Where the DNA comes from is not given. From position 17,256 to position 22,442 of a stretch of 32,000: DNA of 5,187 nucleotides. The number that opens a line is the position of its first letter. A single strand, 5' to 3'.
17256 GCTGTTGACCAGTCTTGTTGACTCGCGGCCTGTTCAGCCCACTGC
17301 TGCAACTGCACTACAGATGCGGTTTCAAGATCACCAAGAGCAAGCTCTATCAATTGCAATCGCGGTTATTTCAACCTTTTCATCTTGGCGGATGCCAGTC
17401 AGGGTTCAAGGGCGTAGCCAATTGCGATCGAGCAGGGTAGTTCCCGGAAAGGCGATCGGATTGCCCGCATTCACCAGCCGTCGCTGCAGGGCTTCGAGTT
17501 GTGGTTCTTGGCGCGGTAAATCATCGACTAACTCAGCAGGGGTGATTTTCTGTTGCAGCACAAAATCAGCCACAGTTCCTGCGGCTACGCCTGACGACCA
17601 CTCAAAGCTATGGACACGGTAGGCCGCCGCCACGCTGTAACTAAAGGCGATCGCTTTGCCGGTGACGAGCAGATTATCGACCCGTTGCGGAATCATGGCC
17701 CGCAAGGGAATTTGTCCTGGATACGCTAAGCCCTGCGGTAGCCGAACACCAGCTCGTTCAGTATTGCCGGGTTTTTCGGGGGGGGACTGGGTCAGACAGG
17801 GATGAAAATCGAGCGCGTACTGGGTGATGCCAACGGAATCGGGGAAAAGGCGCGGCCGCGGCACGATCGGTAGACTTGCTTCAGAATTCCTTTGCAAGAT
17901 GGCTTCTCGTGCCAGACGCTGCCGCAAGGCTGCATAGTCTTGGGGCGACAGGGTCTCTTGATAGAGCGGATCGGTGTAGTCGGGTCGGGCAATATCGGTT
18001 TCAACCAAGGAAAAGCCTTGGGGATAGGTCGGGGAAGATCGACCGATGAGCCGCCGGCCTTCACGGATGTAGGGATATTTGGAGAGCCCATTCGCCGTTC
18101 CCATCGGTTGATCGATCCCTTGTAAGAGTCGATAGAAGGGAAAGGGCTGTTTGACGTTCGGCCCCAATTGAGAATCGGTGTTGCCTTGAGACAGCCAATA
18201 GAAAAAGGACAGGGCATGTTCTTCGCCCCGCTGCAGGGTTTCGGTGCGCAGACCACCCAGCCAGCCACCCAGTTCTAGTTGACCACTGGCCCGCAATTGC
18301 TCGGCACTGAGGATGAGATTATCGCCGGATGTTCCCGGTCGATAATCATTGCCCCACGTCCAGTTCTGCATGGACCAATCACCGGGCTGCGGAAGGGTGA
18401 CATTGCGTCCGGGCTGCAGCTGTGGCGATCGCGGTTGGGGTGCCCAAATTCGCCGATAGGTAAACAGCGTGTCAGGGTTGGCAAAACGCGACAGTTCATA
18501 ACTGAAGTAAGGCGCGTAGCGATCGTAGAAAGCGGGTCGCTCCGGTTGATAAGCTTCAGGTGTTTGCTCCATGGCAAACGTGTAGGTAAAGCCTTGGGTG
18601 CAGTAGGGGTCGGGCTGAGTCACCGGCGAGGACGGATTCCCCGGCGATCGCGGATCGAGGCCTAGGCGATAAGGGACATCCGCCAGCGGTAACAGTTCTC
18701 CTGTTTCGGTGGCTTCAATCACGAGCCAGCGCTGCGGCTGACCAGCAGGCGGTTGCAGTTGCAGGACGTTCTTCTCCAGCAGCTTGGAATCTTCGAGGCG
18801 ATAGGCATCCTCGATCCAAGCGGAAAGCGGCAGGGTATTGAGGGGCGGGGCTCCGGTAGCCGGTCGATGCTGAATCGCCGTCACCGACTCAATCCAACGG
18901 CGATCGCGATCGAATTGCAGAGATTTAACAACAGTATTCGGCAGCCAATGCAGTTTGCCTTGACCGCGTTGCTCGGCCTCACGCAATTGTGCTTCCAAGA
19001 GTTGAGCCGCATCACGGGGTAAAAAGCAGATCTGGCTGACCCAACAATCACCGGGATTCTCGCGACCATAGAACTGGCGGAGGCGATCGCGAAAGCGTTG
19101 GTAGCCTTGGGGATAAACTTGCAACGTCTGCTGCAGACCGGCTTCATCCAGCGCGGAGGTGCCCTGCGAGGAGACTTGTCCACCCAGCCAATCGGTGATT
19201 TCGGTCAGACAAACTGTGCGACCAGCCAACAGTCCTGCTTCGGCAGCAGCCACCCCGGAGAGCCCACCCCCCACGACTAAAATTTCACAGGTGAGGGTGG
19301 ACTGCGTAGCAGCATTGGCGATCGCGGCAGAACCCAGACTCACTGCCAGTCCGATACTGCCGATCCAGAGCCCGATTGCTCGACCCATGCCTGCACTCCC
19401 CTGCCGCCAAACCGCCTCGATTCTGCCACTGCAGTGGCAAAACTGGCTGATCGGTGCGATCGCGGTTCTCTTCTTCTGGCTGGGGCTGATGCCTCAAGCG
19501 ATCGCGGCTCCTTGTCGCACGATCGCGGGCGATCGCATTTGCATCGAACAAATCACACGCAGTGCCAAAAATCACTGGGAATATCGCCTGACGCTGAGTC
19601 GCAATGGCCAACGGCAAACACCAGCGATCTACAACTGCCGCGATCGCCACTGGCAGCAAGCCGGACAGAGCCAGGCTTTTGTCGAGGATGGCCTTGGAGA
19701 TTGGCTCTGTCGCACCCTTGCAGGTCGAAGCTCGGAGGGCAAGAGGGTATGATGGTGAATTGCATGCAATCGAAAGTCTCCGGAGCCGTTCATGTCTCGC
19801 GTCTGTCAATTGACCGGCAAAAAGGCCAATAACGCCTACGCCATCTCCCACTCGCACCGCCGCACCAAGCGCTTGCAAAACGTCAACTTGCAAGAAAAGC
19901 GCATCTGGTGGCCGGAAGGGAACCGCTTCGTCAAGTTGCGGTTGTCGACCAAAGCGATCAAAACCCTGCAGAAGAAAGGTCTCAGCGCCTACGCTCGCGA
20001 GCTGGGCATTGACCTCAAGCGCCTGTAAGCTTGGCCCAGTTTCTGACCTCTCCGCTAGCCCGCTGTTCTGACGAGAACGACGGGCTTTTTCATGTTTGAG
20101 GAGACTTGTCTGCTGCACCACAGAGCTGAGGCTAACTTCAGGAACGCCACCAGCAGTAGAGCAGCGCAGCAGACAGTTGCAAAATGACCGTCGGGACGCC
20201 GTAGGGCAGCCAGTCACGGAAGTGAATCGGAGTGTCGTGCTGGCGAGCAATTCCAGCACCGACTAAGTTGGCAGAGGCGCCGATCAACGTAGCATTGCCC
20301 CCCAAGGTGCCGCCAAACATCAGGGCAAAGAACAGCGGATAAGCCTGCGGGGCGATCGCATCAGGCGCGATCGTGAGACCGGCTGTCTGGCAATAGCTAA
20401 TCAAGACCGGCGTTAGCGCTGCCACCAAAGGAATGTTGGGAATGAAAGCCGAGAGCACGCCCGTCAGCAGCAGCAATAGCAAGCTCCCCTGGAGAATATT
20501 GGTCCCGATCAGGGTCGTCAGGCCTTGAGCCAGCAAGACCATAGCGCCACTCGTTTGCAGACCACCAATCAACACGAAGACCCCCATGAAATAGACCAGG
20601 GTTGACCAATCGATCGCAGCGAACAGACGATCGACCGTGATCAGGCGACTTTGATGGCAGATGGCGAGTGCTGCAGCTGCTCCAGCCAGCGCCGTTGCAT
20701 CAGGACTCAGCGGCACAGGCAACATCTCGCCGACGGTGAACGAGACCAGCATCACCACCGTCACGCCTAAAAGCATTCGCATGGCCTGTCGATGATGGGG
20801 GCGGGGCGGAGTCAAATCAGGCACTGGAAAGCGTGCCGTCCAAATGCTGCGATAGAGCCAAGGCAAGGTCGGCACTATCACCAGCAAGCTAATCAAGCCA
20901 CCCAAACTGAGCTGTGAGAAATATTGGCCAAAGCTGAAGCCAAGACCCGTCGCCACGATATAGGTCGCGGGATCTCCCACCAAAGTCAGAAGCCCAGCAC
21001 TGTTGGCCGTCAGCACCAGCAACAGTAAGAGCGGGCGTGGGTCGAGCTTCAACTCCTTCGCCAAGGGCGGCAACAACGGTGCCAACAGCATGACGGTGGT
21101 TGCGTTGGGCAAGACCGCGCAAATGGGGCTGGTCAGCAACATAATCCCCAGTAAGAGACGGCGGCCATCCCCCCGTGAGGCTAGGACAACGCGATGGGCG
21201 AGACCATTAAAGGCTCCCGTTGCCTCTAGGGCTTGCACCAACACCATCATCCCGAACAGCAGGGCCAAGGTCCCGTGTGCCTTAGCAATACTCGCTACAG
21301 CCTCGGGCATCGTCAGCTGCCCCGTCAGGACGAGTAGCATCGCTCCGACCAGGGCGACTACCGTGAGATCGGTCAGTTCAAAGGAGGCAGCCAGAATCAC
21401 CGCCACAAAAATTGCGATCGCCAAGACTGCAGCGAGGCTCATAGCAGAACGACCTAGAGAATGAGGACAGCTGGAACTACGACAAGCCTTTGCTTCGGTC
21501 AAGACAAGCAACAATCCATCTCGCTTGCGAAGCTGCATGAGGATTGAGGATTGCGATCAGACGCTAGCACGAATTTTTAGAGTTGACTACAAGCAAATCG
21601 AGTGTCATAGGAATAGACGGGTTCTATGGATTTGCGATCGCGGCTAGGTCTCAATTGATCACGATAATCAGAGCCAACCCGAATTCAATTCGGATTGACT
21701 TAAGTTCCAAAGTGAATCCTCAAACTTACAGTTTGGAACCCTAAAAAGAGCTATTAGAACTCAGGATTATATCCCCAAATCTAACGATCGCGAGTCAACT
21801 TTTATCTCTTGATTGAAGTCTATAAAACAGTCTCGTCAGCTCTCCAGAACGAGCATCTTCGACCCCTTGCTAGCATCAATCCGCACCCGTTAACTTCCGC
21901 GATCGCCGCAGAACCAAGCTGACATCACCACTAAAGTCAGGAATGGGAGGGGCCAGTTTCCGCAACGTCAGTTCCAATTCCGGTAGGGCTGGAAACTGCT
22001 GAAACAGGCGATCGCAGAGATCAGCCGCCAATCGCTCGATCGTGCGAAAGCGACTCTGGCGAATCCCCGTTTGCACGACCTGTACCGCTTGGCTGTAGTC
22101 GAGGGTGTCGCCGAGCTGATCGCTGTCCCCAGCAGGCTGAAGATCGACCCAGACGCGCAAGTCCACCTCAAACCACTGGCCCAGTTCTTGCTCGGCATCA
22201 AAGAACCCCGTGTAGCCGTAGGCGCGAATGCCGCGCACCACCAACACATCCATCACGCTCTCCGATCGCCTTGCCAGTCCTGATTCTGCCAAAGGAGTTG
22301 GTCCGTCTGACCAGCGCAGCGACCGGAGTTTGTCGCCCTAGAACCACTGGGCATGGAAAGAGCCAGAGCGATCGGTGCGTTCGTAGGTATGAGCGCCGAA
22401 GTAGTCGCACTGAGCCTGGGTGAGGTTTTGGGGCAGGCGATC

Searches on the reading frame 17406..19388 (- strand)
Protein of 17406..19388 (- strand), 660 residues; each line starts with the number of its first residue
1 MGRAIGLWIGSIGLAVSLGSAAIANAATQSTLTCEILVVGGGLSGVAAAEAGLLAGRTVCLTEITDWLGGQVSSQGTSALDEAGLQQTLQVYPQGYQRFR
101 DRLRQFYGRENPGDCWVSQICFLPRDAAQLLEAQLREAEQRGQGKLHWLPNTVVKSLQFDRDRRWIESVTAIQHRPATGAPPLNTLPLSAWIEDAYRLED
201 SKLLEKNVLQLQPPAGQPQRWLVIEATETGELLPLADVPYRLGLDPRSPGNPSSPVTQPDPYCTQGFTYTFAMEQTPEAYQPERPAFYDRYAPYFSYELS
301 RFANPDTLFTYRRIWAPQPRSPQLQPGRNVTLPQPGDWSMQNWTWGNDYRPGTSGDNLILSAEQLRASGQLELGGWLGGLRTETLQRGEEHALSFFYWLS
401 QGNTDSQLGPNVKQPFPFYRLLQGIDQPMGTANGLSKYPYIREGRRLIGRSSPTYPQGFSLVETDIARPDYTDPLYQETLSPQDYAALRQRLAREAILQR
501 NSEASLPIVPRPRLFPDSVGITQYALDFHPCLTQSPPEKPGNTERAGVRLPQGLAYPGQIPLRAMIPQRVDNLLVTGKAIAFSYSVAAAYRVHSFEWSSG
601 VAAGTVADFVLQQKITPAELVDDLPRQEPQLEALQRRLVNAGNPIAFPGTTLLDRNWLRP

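Call 4: search_protein_families(library=pfam, proteins=[window:17406-19388:-], max_evalue=0.01)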
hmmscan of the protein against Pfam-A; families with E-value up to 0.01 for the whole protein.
window:17406-19388:- (660 aa): 3 families
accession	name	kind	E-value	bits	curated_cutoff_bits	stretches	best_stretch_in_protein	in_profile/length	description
PF12831.13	FAD_oxidored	-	1.3e-49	170.1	27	3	512-637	309-415/416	FAD dependent oxidoreductase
PF13450.12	NAD_binding_8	-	0.00046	20.8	21.9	1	38-97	1-53/68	NAD(P)-binding Rossmann-like domain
PF01266.30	DAO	-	0.0049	16.9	27.9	1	36-151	2-121/353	FAD dependent oxidoreductase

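Call 29: search_protein_families(library=ncbifam, proteins=[window:17406-19388:-], max_evalue=0.001)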
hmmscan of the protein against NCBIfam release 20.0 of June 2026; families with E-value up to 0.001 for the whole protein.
window:17406-19388:- (660 aa): 1 family
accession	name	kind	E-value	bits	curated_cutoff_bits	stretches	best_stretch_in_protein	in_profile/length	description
TIGR03467.1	HpnE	equivalog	0.00032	20.2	283.05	1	37-81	2-46/430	hydroxysqualene dehydroxylase HpnE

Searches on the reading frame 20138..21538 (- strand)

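Call 5: search_protein_families(library=pfam, proteins=[window:20138-21538:-], max_evalue=0.01)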
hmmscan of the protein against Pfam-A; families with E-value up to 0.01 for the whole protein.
window:20138-21538:- (466 aa): 2 families
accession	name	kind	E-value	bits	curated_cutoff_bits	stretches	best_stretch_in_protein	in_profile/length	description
PF03600.22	CitMHS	-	3.9e-73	246.9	31.9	2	51-395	4-329/336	Citrate transporter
PF02040.21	ArsB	-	8.2e-10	39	22.2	1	41-448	3-405/423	Arsenical pump membrane protein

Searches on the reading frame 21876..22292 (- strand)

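Call 46: search_protein_families(library=pfam, proteins=[window:21876-22292:-], max_evalue=0.001)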
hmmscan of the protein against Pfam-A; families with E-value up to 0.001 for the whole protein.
window:21876-22292:- (138 aa): 1 family
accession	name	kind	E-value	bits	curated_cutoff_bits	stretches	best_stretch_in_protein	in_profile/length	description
PF02152.23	FolB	-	1.2e-30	106.7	31.8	1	18-127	2-111/113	Dihydroneopterin aldolase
